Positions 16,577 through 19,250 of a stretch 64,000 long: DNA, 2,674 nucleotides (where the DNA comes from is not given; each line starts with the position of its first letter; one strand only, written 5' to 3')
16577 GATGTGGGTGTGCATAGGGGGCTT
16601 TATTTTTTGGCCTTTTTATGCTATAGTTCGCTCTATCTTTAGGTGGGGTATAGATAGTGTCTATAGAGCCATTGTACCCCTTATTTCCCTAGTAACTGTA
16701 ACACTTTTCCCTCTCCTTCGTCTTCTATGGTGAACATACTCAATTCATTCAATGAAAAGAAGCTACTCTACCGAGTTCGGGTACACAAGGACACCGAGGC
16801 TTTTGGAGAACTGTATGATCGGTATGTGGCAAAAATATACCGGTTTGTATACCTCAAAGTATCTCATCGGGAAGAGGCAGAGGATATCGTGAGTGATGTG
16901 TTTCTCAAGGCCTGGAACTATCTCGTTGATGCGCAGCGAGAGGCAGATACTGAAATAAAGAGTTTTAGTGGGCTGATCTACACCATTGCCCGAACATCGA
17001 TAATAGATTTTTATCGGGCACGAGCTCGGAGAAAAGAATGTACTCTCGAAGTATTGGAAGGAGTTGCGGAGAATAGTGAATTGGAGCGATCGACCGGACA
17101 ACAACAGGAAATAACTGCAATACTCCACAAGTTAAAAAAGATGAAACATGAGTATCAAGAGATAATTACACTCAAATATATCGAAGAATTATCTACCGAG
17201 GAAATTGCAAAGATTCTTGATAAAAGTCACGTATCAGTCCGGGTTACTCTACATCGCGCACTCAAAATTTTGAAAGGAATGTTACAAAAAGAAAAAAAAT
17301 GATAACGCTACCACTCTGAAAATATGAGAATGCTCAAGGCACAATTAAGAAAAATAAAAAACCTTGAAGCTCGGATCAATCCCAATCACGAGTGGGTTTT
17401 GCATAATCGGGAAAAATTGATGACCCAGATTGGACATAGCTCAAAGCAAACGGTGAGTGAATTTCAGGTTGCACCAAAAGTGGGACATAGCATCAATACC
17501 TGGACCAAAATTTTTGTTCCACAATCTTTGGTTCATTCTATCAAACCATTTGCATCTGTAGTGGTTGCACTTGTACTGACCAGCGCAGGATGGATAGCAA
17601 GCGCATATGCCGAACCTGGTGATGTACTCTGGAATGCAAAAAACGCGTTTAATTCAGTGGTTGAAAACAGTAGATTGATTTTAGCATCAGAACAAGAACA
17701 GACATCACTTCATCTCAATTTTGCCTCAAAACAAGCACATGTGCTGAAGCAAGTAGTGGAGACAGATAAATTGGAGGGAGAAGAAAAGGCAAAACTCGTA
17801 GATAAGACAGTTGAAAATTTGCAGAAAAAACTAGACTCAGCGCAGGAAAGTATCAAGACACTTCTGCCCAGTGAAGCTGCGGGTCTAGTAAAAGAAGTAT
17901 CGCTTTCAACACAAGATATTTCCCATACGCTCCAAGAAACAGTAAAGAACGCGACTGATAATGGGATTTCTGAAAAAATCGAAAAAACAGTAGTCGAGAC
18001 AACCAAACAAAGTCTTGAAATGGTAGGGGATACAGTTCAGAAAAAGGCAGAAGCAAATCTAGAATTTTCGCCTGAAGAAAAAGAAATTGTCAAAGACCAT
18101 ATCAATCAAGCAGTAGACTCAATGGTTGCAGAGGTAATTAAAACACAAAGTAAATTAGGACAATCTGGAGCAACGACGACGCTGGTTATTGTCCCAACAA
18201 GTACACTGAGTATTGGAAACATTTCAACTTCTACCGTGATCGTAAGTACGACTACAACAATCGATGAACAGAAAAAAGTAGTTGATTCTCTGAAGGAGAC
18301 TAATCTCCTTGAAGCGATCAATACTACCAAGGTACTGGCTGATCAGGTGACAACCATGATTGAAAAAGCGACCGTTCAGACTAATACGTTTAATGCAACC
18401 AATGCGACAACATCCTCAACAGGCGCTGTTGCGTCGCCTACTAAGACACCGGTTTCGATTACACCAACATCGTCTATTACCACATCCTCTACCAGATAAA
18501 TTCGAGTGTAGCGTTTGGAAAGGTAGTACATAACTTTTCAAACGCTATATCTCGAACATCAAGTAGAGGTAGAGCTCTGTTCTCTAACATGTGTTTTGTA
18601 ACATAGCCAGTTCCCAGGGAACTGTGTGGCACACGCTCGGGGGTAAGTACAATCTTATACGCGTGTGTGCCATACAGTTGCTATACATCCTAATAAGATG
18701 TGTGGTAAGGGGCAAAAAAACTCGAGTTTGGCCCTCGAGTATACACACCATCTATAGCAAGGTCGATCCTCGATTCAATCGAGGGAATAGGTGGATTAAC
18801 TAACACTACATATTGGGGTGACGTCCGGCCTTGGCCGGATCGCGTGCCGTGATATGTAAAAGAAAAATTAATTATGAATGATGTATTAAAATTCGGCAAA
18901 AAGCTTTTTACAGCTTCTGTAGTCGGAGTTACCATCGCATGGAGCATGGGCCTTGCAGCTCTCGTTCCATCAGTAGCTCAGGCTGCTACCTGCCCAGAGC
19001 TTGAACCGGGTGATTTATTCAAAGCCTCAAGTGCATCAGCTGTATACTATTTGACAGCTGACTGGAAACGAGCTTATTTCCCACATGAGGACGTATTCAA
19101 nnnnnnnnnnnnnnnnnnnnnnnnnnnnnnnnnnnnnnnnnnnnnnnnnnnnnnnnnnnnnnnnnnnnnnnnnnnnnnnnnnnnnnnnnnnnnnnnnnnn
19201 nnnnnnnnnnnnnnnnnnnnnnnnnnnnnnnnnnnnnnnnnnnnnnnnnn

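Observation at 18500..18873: Hairpin-dense 370-nt region upstream of the S-layer-like gene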

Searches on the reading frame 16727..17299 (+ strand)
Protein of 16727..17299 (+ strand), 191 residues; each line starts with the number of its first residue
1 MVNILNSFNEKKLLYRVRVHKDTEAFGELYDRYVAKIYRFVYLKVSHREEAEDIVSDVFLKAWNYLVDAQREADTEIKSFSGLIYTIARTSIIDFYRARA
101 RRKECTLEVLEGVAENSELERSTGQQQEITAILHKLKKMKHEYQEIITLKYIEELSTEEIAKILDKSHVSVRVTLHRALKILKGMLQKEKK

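Call 17: search_protein_families(library=pfam, proteins=[window:16727-17299:+], max_evalue=0.01)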
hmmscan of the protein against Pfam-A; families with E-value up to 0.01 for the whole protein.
window:16727-17299:+ (191 aa): 6 families
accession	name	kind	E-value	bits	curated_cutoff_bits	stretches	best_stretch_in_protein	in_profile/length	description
PF08281.18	Sigma70_r4_2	-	3e-12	46.4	25.7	1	131-181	3-53/54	Sigma-70, region 4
PF04542.20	Sigma70_r2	-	7.8e-10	38.8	24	1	29-102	1-71/71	Sigma-70 region 2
PF04545.22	Sigma70_r4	-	4.7e-07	29.7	24.1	1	136-183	2-49/50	Sigma-70, region 4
PF07638.17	Sigma70_ECF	-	1.4e-06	28.8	21.1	1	22-176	15-173/185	ECF sigma factor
PF06530.18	Phage_antitermQ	-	4.3e-05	23.9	26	1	129-187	53-111/118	Phage antitermination protein Q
PF08214.17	HAT_KAT11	-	0.0073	16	22.5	1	87-163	241-314/350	Histone acetylation protein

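Call 61: search_protein_families(library=ncbifam, proteins=[window:16727-17299:+], max_evalue=0.01)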
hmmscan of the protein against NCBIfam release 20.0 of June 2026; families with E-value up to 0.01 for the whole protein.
window:16727-17299:+ (191 aa): 89 families (the best 25 are shown)
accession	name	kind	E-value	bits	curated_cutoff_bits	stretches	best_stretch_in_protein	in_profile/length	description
TIGR02952.1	Sig70_famx2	equivalog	8.3e-34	116.9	206.45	1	20-186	7-170/170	ECF subfamily RNA polymerase sigma factor, BldN family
TIGR02985.1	Sig70_bacteroi1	subfamily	3.1e-25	89.3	126.4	1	24-184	1-160/162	RNA polymerase sigma-70 factor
TIGR02937.1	sigma70-ECF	superfamily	5.1e-25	88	42.9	1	24-185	1-164/165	sigma-70 family RNA polymerase sigma factor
NF058625.1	sigma_PG0214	equivalog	2.2e-24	86.1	130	1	24-190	4-165/170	GFO_1088 family ECF-type sigma factor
TIGR02950.1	SigM_subfam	subfamily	4.9e-23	81.7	147.95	1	27-185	3-157/159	RNA polymerase sigma factor, SigM family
NF007220.0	PRK09639.1-5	equivalog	1.8e-22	79.9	260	1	24-190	3-168/181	RNA polymerase sigma factor SigX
NF009166.1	PRK12513.1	equivalog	1.1e-19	70.9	206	1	11-190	10-190/193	RNA polymerase sigma factor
NF009172.0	PRK12519.1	subfamily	8.6e-19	67.8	222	1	13-189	19-192/194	RNA polymerase sigma factor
NF009171.0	PRK12518.1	equivalog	1.1e-18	67.8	208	1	9-189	13-187/191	RNA polymerase sigma factor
NF009168.0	PRK12515.1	subfamily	1.7e-18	66.8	236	1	11-188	10-181/189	RNA polymerase sigma factor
TIGR02989.1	Sig-70_gvs1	subfamily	2e-18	66.8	124.55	1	24-182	1-154/158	RNA polymerase sigma-70 factor, Rhodopirellula/Verrucomicrobium family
NF007226.0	PRK09644.1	equivalog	2.1e-18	66.9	199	1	28-190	5-161/166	RNA polymerase sigma factor SigM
NF007227.0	PRK09645.1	subfamily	3.2e-18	66.2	202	1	20-188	9-172/177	sigma-70 family RNA polymerase sigma factor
NF007223.0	PRK09641.1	equivalog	3.4e-18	66.2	209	1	12-188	7-186/187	RNA polymerase sigma factor SigW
NF007215.0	PRK09637.1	equivalog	3.7e-18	66.2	212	1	28-187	5-155/181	RNA polymerase sigma factor SigZ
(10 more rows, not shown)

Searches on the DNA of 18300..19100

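Call 5: search_rna_families(source=window, start=18300, end=19100, threshold=evalue, max_evalue=10)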
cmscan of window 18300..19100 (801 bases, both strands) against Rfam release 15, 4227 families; matches with E-value up to 10: 4.
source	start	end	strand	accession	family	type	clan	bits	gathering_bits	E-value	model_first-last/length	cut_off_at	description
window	18479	18577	-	RF03987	MIR6136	Gene; miRNA;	-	17.9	99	2.8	1-105/105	no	MIR6136 microRNA precursor family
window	18621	18678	+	RF04241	mir-5014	Gene; miRNA;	-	17.3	101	1.5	1-123/123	no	mir-5014 microRNA precursor family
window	18501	18555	+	RF03987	MIR6136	Gene; miRNA;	-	16.6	99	5.9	1-105/105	no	MIR6136 microRNA precursor family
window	18501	18556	+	RF03957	mir-5856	Gene; miRNA;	-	16.4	90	2.4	11-60/70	no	mir-5856 microRNA precursor family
